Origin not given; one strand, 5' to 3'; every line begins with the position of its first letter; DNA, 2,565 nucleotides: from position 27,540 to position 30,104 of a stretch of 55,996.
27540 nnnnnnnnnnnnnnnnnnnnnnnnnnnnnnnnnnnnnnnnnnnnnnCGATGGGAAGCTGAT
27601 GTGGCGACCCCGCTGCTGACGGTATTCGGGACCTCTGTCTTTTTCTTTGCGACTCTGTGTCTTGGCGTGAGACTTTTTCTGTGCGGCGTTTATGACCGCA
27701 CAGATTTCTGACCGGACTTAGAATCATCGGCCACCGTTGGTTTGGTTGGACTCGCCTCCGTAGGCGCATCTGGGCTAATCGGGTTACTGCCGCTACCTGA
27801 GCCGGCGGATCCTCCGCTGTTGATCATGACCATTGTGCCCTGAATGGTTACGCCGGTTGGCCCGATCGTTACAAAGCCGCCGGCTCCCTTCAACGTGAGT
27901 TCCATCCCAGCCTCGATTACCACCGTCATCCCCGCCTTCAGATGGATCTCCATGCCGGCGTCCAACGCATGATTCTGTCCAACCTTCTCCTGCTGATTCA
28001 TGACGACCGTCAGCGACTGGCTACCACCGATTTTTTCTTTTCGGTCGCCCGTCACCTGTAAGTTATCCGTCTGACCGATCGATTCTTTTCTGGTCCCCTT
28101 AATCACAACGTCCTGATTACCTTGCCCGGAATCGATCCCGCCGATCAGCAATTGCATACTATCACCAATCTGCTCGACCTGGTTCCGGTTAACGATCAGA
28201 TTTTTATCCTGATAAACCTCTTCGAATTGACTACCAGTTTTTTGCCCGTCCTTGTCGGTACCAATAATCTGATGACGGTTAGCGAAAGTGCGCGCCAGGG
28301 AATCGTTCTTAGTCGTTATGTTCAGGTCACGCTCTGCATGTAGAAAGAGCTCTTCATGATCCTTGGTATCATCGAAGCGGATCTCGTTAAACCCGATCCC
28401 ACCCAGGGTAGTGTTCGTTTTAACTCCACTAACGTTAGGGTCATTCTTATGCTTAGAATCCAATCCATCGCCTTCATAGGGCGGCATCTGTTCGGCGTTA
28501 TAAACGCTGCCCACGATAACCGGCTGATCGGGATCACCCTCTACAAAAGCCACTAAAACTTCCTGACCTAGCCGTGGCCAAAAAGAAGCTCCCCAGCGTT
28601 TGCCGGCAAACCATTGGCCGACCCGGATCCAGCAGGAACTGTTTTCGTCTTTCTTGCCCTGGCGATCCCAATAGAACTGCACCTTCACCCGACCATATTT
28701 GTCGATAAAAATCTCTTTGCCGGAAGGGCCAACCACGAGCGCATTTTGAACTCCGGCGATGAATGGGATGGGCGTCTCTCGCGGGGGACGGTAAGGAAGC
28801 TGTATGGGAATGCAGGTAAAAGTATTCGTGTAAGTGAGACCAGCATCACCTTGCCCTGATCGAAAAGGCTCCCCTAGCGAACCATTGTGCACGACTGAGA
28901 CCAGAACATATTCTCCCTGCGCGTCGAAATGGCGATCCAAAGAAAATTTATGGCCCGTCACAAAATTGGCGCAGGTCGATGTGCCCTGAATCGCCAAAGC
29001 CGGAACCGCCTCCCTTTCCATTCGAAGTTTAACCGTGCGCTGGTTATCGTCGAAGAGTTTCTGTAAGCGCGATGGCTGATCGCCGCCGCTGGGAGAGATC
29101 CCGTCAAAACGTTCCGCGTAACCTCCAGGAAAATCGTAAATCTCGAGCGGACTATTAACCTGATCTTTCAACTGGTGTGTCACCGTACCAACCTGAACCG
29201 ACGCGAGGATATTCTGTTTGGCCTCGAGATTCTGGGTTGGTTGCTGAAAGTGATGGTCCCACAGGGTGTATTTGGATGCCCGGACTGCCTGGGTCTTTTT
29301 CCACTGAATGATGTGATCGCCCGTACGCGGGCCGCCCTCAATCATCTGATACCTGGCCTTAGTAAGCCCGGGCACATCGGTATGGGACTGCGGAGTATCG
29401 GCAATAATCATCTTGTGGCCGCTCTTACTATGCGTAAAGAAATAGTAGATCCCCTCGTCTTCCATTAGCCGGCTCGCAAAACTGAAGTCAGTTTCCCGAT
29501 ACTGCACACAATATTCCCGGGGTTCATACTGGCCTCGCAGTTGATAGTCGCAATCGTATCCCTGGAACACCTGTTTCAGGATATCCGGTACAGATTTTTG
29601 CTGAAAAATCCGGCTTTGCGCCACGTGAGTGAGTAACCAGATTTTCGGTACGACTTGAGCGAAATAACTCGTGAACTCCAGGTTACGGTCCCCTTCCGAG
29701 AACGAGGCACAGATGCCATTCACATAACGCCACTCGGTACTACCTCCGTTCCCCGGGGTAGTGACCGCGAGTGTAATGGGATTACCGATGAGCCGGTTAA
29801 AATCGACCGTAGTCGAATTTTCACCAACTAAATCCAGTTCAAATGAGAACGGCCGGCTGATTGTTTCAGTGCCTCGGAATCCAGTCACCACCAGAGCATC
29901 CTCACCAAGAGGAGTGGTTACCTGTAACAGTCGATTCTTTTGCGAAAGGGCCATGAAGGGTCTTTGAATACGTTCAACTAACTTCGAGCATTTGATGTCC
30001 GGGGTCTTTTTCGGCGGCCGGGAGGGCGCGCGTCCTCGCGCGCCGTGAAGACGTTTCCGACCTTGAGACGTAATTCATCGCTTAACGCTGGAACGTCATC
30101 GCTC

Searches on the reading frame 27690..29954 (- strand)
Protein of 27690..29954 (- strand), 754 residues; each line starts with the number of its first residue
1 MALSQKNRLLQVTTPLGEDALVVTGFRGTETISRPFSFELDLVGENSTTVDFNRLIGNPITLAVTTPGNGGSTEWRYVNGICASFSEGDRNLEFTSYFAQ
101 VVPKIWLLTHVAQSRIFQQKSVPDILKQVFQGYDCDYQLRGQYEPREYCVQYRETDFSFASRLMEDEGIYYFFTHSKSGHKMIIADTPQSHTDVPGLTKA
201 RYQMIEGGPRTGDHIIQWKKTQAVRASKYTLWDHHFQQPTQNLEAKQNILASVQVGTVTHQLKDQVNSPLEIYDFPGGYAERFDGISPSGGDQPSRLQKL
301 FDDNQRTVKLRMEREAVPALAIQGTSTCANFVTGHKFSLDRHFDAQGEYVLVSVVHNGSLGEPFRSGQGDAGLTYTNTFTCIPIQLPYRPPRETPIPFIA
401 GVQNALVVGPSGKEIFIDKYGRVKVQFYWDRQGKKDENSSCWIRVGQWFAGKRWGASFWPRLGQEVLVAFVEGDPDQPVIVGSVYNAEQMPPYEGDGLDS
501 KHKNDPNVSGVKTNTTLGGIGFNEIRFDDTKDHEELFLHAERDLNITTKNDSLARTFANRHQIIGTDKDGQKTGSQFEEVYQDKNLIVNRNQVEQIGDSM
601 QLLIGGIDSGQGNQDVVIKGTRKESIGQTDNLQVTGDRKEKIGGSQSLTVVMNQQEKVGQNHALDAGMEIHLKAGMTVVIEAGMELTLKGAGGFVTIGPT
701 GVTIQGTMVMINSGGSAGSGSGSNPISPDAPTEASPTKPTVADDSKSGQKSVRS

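Call 7: search_protein_families(library=ncbifam, proteins=[window:27690-29954:-], max_evalue=0.01)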
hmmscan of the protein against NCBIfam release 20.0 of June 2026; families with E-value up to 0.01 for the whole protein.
window:27690-29954:- (754 aa): 3 families
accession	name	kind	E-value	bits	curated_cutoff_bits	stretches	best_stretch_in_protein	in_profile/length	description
TIGR03361.1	VI_Rhs_Vgr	subfamily_domain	5.9e-158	526.6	186.35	1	11-556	2-508/513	type VI secretion system tip protein TssI/VgrG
TIGR01646.1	vgr_GE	subfamily_domain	3.3e-116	389.1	121.8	1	22-543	2-480/480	type VI secretion system tip protein VgrG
NF033848.1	VgrG_rel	hypoth_equivalog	4.5e-14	51.6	275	1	399-505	374-466/547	VgrG-related protein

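Call 8: search_protein_families(library=pfam, proteins=[window:27690-29954:-], max_evalue=0.001)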
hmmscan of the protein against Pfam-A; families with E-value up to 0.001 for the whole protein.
window:27690-29954:- (754 aa): 5 families
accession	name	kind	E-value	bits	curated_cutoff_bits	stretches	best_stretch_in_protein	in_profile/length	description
PF05954.17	Phage_GPD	-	1.5e-79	267.8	30.1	1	29-359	1-302/305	Phage tail baseplate hub (GPD)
PF22178.3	Gp5_trimer_C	-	1.8e-28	99.3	30.9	2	509-606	1-98/112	Bacteriophage T4 gp5 C-terminal trimerisation domain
PF04717.18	Phage_base_V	-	5.4e-15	56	23.8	1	419-485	13-75/75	Type VI secretion system/phage-baseplate injector OB domain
PF20093.5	DUF6484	-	3.7e-05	24.8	27.6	1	462-482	39-59/61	Domain of unknown function (DUF6484)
PF06715.18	Gp5_C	-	0.0004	20.8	20.4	0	636-659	1-24/24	Gp5 C-terminal repeat (3 copies)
